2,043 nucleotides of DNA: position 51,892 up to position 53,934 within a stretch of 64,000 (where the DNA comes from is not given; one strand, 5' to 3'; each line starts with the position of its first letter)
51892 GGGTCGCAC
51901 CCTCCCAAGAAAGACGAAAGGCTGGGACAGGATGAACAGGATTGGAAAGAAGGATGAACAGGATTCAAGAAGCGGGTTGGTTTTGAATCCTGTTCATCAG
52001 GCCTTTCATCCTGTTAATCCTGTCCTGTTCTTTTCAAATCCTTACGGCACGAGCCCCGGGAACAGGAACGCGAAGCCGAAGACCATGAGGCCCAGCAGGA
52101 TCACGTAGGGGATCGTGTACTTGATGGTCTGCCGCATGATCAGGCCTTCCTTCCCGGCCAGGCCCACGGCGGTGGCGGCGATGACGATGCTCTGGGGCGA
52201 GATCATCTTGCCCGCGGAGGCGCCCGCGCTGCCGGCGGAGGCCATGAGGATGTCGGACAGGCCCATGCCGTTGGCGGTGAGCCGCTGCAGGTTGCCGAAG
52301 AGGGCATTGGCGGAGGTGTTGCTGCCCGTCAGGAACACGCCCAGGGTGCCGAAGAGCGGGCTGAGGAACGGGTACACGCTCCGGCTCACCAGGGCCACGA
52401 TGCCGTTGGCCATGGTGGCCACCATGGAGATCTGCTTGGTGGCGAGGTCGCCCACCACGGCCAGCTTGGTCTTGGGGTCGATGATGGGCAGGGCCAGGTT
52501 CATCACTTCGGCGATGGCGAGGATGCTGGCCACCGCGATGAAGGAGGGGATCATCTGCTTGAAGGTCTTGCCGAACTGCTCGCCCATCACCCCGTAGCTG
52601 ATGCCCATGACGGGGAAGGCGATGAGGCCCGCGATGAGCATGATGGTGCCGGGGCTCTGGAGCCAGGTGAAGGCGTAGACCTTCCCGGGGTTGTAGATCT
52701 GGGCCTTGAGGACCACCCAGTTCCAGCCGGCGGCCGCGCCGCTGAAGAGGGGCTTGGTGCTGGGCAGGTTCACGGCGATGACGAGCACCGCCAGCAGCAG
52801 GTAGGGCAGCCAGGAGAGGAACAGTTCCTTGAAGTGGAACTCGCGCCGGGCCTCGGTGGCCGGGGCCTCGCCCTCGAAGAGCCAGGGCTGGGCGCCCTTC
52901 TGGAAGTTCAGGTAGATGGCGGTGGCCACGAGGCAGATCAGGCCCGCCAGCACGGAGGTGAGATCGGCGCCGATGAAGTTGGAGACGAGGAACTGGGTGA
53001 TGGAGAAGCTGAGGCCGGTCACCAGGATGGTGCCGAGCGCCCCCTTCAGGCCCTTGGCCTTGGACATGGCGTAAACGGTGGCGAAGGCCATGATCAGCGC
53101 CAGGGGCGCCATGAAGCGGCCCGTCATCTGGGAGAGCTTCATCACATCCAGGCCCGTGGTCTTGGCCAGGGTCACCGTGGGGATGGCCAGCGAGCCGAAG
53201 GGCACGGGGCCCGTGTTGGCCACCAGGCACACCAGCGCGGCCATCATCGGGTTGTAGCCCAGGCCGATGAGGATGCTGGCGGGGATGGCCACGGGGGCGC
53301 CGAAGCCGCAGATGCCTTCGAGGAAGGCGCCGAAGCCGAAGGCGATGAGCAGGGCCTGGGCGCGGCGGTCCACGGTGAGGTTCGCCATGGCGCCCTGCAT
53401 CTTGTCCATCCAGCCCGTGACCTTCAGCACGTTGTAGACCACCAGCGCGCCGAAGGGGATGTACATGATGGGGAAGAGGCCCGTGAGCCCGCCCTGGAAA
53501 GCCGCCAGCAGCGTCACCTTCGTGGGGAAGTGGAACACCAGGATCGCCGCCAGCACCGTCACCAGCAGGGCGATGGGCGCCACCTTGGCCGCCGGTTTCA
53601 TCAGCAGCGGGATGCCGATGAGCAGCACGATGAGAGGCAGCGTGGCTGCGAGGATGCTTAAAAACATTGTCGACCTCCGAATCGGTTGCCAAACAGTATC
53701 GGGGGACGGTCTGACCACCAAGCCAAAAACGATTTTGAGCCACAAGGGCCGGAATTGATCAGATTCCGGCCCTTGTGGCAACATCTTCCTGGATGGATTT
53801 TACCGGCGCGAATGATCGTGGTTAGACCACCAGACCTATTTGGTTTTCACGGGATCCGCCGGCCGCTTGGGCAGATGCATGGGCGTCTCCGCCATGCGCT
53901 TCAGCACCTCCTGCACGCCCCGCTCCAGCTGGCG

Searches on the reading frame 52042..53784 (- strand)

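Call 7: search_protein_families(library=pfam, proteins=[window:52042-53784:-], max_evalue=0.001)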
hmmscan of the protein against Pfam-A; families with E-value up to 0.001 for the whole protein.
window:52042-53784:- (580 aa): 1 family
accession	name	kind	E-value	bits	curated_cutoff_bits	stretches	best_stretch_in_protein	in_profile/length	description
PF02652.20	Lactate_perm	-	2e-124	416.6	27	1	42-569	1-520/522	L-lactate permease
